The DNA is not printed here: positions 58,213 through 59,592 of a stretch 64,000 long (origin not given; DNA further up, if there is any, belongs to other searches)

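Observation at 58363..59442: DRG/Rbg1-type GTPase (normally archaeo-eukaryotic) in a bacterial gene context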

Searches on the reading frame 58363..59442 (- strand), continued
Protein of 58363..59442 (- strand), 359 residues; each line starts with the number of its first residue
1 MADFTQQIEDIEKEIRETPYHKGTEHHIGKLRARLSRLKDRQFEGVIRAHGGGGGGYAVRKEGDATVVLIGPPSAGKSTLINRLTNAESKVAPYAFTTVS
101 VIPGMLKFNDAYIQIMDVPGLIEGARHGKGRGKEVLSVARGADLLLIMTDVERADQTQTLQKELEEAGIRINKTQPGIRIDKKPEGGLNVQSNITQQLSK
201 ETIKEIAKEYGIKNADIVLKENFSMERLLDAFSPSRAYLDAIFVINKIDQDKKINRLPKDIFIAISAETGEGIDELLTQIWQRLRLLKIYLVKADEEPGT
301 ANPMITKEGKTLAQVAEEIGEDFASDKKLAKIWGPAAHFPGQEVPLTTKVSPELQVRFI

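Call 62: find_encoding_contigs(protein=P0195, flank=7000, max_places=1)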
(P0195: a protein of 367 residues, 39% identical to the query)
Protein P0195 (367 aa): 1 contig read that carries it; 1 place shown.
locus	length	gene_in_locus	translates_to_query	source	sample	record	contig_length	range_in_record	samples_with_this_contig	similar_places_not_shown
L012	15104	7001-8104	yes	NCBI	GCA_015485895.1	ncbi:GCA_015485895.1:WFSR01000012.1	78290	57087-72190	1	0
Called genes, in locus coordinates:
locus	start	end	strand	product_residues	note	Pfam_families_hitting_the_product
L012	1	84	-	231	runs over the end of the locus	PF00590:TP_methylase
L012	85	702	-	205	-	PF01726:LexA_DNA_bind, PF00717:Peptidase_S24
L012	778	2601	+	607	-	PF01841:Transglut_core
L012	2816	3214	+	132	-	PF04020:Phage_holin_4_2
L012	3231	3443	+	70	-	-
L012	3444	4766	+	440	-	PF00496:SBP_bac_5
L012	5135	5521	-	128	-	-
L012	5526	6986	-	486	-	-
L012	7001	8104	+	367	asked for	PF03193:RsgA_GTPase (faint), PF01926:MMR_HSR1, PF02421:FeoB_N, PF16897:MMR_HSR1_Xtn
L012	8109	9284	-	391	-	PF01702:TGT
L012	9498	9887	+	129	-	-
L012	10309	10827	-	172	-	-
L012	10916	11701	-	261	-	PF13489:Methyltransf_23, PF13847:Methyltransf_31 (faint), PF08241:Methyltransf_11, PF08242:Methyltransf_12, PF13649:Methyltransf_25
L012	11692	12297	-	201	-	-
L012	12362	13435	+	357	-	PF01490:Aa_trans, PF03222:Trp_Tyr_perm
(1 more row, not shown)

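Call 63: find_encoding_contigs(protein=P0318, flank=7000, max_places=1)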
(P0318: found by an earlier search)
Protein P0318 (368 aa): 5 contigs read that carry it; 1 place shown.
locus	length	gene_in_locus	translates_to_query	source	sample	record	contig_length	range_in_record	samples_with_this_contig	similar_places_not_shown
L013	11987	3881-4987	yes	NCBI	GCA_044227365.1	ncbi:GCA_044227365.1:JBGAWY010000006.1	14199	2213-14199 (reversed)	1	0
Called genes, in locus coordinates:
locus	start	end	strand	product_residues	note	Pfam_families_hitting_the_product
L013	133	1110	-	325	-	PF01522:Polysacc_deac_1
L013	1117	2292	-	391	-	-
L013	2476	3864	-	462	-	-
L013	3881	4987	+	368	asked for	PF01926:MMR_HSR1, PF02421:FeoB_N, PF16897:MMR_HSR1_Xtn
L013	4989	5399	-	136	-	-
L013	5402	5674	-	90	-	-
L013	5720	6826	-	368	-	PF01702:TGT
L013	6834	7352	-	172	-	PF20408:Abhydrolase_11 (weak)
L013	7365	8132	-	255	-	PF00702:Hydrolase (faint), PF05116:S6PP (weak), PF08282:Hydrolase_3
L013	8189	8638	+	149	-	-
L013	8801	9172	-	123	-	PF14567:SUKH_5 (weak), PF09346:SMI1_KNR4, PF14568:SUKH_6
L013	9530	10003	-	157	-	-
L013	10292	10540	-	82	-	-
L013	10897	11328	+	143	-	PF00383:dCMP_cyt_deam_1, PF14437:MafB19-deam, PF14439:Bd3614-deam (weak)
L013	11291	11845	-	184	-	PF00293:NUDIX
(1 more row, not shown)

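Call 67: find_homologous_proteins(query=P0132, max_evalue=1e-20)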
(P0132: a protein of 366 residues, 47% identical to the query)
Query P0132 (366 aa): 4030 proteins with E <= 1e-20 among 8000 candidates; the best 120 are listed.
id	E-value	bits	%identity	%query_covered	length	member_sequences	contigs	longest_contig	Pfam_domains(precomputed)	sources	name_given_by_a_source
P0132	9.3e-222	753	100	100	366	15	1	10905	PF02824.28,PF01926.30,PF02421.25,PF03193.23,PF16897.11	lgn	-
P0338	3.0e-157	541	71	99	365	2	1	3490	PF02824.28,PF01926.30,PF02421.25,PF03193.23,PF16897.11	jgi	-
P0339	1.1e-150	520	70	99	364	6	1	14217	PF02824.28,PF01926.30,PF02421.25,PF03193.23,PF16897.11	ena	-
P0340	7.5e-147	507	67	94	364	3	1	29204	PF02824.28,PF01926.30,PF02421.25,PF03193.23,PF16897.11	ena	-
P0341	2.5e-144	499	66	94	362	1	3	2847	PF02824.28,PF01926.30,PF02421.25,PF16897.11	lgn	-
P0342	3.7e-143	495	66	99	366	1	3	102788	PF02824.28,PF01926.30,PF02421.25,PF03193.23,PF16897.11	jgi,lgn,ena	-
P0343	2.1e-139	482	67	94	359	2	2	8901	PF02824.28,PF01926.30,PF02421.25,PF16897.11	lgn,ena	-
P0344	4.0e-139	481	65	99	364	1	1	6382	PF02824.28,PF01926.30,PF02421.25,PF03193.23,PF16897.11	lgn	-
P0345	3.1e-138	479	66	99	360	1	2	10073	PF02824.28,PF01926.30,PF02421.25,PF16897.11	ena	-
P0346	1.6e-137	476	62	95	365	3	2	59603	PF02824.28,PF01926.30,PF02421.25,PF03193.23,PF16897.11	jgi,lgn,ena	-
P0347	1.8e-137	476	64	99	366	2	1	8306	PF02824.28,PF01926.30,PF02421.25,PF16897.11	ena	-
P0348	4.6e-134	465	62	99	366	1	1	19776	PF02824.28,PF01926.30,PF00350.30,PF02421.25,PF03193.23,PF16897.11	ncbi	-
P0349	8.2e-134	464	61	99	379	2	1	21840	PF02824.28,PF01926.30,PF02421.25,PF03193.23,PF16897.11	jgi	-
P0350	2.3e-133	463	62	99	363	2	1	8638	PF02824.28,PF01926.30,PF00350.30,PF02421.25,PF03193.23,PF16897.11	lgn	-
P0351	1.3e-132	460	62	99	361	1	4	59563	PF02824.28,PF01926.30,PF02421.25,PF16897.11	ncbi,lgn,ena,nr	ncbi:MAG: 50S ribosome-binding GTPase [Candidatus Pacebacteria bacterium]|nr:50S ribosome-binding GT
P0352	1.6e-132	460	64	94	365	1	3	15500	PF02824.28,PF01926.30,PF02421.25,PF03193.23,PF16897.11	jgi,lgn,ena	-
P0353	3.1e-132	459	60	99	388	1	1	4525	PF02824.28,PF01926.30,PF02421.25,PF16897.11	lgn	-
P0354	7.5e-132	458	61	99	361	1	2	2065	PF02824.28,PF01926.30,PF02421.25,PF16897.11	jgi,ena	-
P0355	6.5e-131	454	61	95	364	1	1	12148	PF02824.28,PF01926.30,PF02421.25,PF03193.23,PF16897.11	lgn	-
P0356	7.3e-131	454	61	99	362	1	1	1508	PF02824.28,PF01926.30,PF02421.25,PF16897.11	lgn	-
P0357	3.1e-130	452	60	94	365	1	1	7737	PF02824.28,PF01926.30,PF02421.25,PF03193.23,PF16897.11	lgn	-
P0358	4.0e-130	452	62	99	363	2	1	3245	PF02824.28,PF01926.30,PF02421.25,PF03193.23,PF16897.11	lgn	-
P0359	1.5e-125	437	59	95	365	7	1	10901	PF02824.28,PF01926.30,PF02421.25,PF03193.23,PF16897.11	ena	-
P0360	1.1e-123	431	57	99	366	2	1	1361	PF02824.28,PF01926.30,PF02421.25,PF03193.23,PF16897.11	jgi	-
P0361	6.4e-123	428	56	99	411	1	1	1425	PF02824.28,PF01926.30,PF02421.25,PF03193.23,PF16897.11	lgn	-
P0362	1.1e-122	427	57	99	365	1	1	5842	PF01926.30,PF02421.25,PF16897.11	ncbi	-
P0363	1.0e-121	424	55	99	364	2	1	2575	PF02824.28,PF01926.30,PF02421.25,PF03193.23,PF16897.11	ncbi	-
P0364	9.3e-121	421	58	100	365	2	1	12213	PF02824.28,PF01926.30,PF00350.30,PF02421.25,PF03193.23,PF16897.11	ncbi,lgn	-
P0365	5.3e-120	419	56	99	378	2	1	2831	PF02824.28,PF01926.30,PF02421.25,PF03193.23,PF16897.11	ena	-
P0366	5.9e-119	415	58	99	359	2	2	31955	PF02824.28,PF01926.30,PF00350.30,PF02421.25,PF16897.11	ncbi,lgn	-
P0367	8.3e-119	415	57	99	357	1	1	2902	PF02824.28,PF01926.30,PF00350.30,PF02421.25,PF03193.23,PF16897.11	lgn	-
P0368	9.7e-119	414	56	95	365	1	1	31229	PF02824.28,PF01926.30,PF00350.30,PF02421.25,PF16897.11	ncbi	-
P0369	2.0e-118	413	55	99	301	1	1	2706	PF02824.28,PF01926.30,PF02421.25,PF03193.23,PF16897.11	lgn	-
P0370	2.2e-118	413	56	100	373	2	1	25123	PF02824.28,PF01926.30,PF02421.25,PF16897.11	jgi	-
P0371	4.1e-118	412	56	99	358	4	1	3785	PF02824.28,PF01926.30,PF00350.30,PF02421.25,PF03193.23,PF16897.11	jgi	-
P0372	1.8e-117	410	55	99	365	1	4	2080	PF02824.28,PF01926.30,PF00350.30,PF02421.25,PF03193.23,PF16897.11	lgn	-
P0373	1.2e-116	408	55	98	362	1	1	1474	PF02824.28,PF01926.30,PF02421.25,PF16897.11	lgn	-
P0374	2.9e-115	403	57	97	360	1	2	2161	PF02824.28,PF01926.30,PF00350.30,PF02421.25,PF16897.11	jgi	-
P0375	3.6e-115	403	53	100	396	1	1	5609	PF02824.28,PF01926.30,PF02421.25,PF16897.11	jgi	-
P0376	4.2e-114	399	55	97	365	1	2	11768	PF02824.28,PF01926.30,PF02421.25,PF03193.23,PF16897.11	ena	-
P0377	1.2e-113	398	53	99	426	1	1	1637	PF02824.28,PF01926.30,PF02421.25,PF16897.11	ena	-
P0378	1.6e-113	397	53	98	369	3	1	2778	PF02824.28,PF01926.30,PF02421.25,PF03193.23,PF16897.11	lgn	-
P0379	1.8e-113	397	55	94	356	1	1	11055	PF02824.28,PF01926.30,PF02421.25,PF03193.23,PF16897.11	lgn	-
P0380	2.9e-113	396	57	99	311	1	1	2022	PF02824.28,PF01926.30,PF02421.25,PF03193.23,PF16897.11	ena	-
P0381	4.3e-113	396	54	99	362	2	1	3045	PF02824.28,PF01926.30,PF02421.25,PF16897.11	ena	-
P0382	4.6e-113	396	52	99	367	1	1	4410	PF02824.28,PF01926.30,PF02421.25,PF16897.11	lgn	-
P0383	1.3e-112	394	53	99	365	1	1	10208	PF01926.30,PF02421.25,PF16897.11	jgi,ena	-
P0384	7.2e-112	392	53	94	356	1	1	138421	PF02824.28,PF01926.30,PF00025.28,PF02421.25,PF00009.34,PF16897.11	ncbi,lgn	-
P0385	6.5e-111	389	56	94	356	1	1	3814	PF02824.28,PF01926.30,PF02421.25,PF03193.23,PF16897.11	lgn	-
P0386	8.2e-111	388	53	97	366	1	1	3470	PF02824.28,PF01926.30,PF02421.25,PF03193.23,PF16897.11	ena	-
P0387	1.8e-110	387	54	98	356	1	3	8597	PF02824.28,PF01926.30,PF02421.25,PF03193.23,PF16897.11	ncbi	-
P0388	3.3e-110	386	53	98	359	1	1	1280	PF02824.28,PF01926.30,PF02421.25,PF03193.23,PF16897.11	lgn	-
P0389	3.9e-110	386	53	94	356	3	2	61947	PF02824.28,PF01926.30,PF02421.25,PF16897.11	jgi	-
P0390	4.7e-110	386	54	93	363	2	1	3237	PF02824.28,PF01926.30,PF02421.25,PF16897.11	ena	-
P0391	6.0e-110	386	54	98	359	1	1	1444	PF02824.28,PF01926.30,PF02421.25,PF16897.11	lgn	-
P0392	1.6e-109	384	55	97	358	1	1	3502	PF02824.28,PF01926.30,PF02421.25,PF03193.23,PF16897.11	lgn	-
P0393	2.7e-109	383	54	98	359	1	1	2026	PF02824.28,PF01926.30,PF02421.25,PF16897.11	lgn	-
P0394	3.8e-108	380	53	98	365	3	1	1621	PF02824.28,PF01926.30,PF02421.25,PF03193.23,PF16897.11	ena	-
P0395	3.9e-108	380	52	99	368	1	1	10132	PF02824.28,PF01926.30,PF02421.25,PF03193.23,PF16897.11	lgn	-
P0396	5.9e-108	379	53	94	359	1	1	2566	PF02824.28,PF01926.30,PF02421.25,PF16897.11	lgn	-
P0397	1.0e-107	378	54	99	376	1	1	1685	PF02824.28,PF01926.30,PF02421.25,PF16897.11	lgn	-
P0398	1.4e-107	378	54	98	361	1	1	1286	PF02824.28,PF01926.30,PF02421.25,PF16897.11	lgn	-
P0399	1.8e-107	377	50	97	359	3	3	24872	PF02824.28,PF01926.30,PF00350.30,PF02421.25,PF03193.23,PF16897.11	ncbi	-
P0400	3.2e-107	377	52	94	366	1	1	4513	PF02824.28,PF01926.30,PF00350.30,PF02421.25,PF00009.34,PF03193.23,PF16897.11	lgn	-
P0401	3.2e-107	377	51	97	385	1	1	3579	PF02824.28,PF01926.30,PF02421.25,PF03193.23,PF16897.11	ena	-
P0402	3.5e-107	376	54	98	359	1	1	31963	PF02824.28,PF01926.30,PF02421.25,PF16897.11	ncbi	-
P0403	3.8e-107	376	53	93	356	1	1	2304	PF02824.28,PF01926.30,PF02421.25,PF16897.11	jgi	jgi:small GTP-binding protein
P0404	4.4e-107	376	54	94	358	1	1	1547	PF02824.28,PF01926.30,PF02421.25,PF16897.11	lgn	-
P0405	5.5e-107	376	53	97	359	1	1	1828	PF02824.28,PF01926.30,PF00350.30,PF02421.25,PF16897.11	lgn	-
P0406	7.3e-107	375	54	95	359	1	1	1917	PF02824.28,PF01926.30,PF02421.25,PF16897.11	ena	-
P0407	9.5e-107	375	52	97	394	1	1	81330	PF02824.28,PF01926.30,PF00350.30,PF02421.25,PF16897.11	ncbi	-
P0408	1.2e-106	375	54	98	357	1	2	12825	PF02824.28,PF01926.30,PF00350.30,PF02421.25,PF16897.11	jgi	jgi:small GTP-binding protein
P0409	1.9e-106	374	50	99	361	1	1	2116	PF02824.28,PF01926.30,PF00350.30,PF02421.25,PF16897.11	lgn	-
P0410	2.5e-106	374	51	98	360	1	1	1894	PF02824.28,PF01926.30,PF00350.30,PF02421.25,PF16897.11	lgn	-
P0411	2.6e-106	374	52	93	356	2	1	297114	PF02824.28,PF01926.30,PF02421.25,PF16897.11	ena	-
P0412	3.2e-106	373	53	97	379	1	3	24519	PF01926.30,PF02421.25,PF16897.11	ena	-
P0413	5.6e-106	373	53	99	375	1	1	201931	PF02824.28,PF01926.30,PF02421.25,PF16897.11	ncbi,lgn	ncbi:MAG: OBG GTPase family GTP-binding protein [Patescibacteria group bacterium]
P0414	6.9e-106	372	50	93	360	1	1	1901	PF02824.28,PF01926.30,PF00350.30,PF02421.25,PF03193.23,PF16897.11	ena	-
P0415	7.8e-106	372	52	96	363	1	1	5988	PF02824.28,PF01926.30,PF02421.25,PF16897.11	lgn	-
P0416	1.2e-105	371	52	98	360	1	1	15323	PF02824.28,PF01926.30,PF00350.30,PF02421.25,PF16897.11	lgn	-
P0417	1.3e-105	371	52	94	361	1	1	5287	PF02824.28,PF01926.30,PF02421.25,PF03193.23,PF16897.11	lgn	-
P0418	2.0e-105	371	51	95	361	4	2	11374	PF02824.28,PF01926.30,PF00350.30,PF02421.25,PF03193.23,PF16897.11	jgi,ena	-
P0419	2.4e-105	370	50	98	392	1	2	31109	PF02824.28,PF01926.30,PF02421.25,PF16897.11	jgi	jgi:small GTP-binding protein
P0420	2.5e-105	370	52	98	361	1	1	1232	PF02824.28,PF01926.30,PF02421.25,PF03193.23,PF16897.11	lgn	-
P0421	2.6e-105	370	52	98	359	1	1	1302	PF02824.28,PF01926.30,PF02421.25,PF16897.11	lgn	-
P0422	3.6e-105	370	51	98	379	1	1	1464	PF02824.28,PF01926.30,PF02421.25,PF16897.11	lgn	-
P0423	5.2e-105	369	53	98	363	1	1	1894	PF02824.28,PF01926.30,PF02421.25,PF16897.11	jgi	-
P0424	8.4e-105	369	48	97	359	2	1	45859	PF02824.28,PF01926.30,PF00350.30,PF02421.25,PF03193.23,PF16897.11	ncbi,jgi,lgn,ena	-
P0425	9.8e-105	368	51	98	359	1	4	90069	PF02824.28,PF01926.30,PF02421.25,PF16897.11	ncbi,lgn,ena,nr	ncbi:50S ribosome-binding GTPase [Candidatus Microgenomates bacterium]|nr:50S ribosome-binding GTPas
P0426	1.1e-104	368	51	95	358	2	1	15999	PF02824.28,PF01926.30,PF02421.25,PF16897.11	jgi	-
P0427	2.3e-104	367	46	99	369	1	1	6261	PF02824.28,PF01926.30,PF02421.25,PF03193.23,PF16897.11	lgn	-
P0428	2.4e-104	367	51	96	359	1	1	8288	PF02824.28,PF01926.30,PF02421.25,PF16897.11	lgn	-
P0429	2.7e-104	367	52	98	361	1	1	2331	PF02824.28,PF01926.30,PF02421.25,PF16897.11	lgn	-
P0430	4.5e-104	366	50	97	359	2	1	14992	PF02824.28,PF01926.30,PF02421.25,PF03193.23,PF16897.11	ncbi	-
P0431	6.4e-104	366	51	97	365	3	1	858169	PF02824.28,PF01926.30,PF02421.25,PF16897.11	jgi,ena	-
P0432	6.8e-104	366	51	97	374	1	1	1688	PF02824.28,PF01926.30,PF02421.25,PF00009.34,PF03193.23,PF16897.11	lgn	-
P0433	8.5e-104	365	52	100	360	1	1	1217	PF02824.28,PF01926.30,PF02421.25,PF16897.11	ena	-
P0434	1.7e-103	364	52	96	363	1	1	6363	PF02824.28,PF01926.30,PF02421.25,PF16897.11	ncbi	-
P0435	2.1e-103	364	53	95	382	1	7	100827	PF02824.28,PF01926.30,PF02421.25,PF00009.34,PF16897.11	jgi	-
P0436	2.2e-103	364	50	100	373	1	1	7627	PF02824.28,PF01926.30,PF00350.30,PF02421.25,PF16897.11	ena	-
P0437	2.5e-103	364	53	95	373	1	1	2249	PF02824.28,PF01926.30,PF00350.30,PF02421.25,PF16897.11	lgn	-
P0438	3.0e-103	364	54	93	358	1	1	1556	PF02824.28,PF01926.30,PF02421.25,PF16897.11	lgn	-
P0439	3.3e-103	363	53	98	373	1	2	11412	PF02824.28,PF01926.30,PF02421.25,PF16897.11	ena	-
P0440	3.7e-103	363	50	95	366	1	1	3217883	PF02824.28,PF01926.30,PF02421.25,PF03193.23,PF16897.11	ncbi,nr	ncbi:MAG: GTP-binding protein [Methanomassiliicoccales archaeon]|nr:MAG: GTP-binding protein [Methan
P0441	3.9e-103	363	48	97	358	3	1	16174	PF02824.28,PF01926.30,PF00350.30,PF02421.25,PF03193.23,PF16897.11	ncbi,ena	-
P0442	4.3e-103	363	52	93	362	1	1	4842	PF02824.28,PF01926.30,PF00350.30,PF02421.25,PF16897.11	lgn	-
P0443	5.3e-103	363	49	99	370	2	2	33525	PF02824.28,PF01926.30,PF00350.30,PF02421.25,PF03193.23,PF16897.11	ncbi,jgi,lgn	-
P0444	5.6e-103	363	50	93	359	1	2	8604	PF02824.28,PF01926.30,PF00350.30,PF02421.25,PF16897.11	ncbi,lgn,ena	-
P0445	7.8e-103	362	49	99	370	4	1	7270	PF02824.28,PF01926.30,PF02421.25,PF00009.34,PF03193.23,PF16897.11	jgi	-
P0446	8.2e-103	362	50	94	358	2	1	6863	PF02824.28,PF01926.30,PF02421.25,PF16897.11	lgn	-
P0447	8.2e-103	362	53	98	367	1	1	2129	PF02824.28,PF01926.30,PF00350.30,PF02421.25,PF16897.11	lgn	-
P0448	8.3e-103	362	51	98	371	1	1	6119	PF02824.28,PF01926.30,PF02421.25,PF00009.34,PF03193.23,PF16897.11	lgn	-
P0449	8.6e-103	362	49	94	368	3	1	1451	PF02824.28,PF01926.30,PF02421.25,PF03193.23,PF16897.11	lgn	-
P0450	1.5e-102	361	53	94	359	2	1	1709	PF02824.28,PF01926.30,PF02421.25,PF16897.11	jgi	-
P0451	1.9e-102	361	52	98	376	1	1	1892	PF02824.28,PF01926.30,PF02421.25,PF16897.11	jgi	jgi:small GTP-binding protein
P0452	2.1e-102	361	51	99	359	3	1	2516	PF02824.28,PF01926.30,PF02421.25,PF16897.11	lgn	-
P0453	3.0e-102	360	51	99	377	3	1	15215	PF02824.28,PF01926.30,PF02421.25,PF16897.11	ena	-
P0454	3.7e-102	360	51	97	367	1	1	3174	PF02824.28,PF01926.30,PF02421.25,PF03193.23,PF16897.11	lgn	-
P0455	4.3e-102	360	52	97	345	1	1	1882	PF02824.28,PF01926.30,PF02421.25,PF16897.11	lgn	-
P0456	4.5e-102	360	51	94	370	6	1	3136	PF02824.28,PF01926.30,PF02421.25,PF03193.23,PF16897.11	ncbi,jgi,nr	ncbi:MAG: GTP-binding protein [Candidatus Altiarchaeales archaeon]|nr:MAG: GTP-binding protein [Cand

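Call 71: find_encoding_contigs(protein=P0411, flank=7000, max_places=1)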
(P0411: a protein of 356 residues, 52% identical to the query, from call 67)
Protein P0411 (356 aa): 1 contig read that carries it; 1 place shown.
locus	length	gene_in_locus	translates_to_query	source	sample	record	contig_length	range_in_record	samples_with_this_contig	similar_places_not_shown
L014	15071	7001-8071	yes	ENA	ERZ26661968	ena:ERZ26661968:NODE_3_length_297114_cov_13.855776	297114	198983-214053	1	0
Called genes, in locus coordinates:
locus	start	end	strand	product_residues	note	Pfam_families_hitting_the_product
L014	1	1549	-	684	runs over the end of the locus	PF01751:Toprim, PF01131:Topoisom_bac, PF01396:Zn_ribbon_Top1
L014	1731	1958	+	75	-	-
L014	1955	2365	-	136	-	-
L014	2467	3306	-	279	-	-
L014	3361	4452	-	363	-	PF04406:TP6A_N, PF20768:Topo_VI_alpha, PF21180:TOP6A-Spo11_Toprim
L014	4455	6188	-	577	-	PF02518:HATPase_c, PF13589:HATPase_c_3 (weak), PF09239:Topo-VIb_trans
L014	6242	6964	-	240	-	PF00398:RrnaAD, PF05219:DREV (faint)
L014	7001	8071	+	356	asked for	PF01926:MMR_HSR1, PF02421:FeoB_N, PF16897:MMR_HSR1_Xtn, PF02824:TGS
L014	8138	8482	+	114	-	PF10107:Endonuc_Holl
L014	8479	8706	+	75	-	-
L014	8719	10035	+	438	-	-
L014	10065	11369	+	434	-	-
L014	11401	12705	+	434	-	-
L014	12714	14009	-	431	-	PF01935:DUF87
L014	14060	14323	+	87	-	-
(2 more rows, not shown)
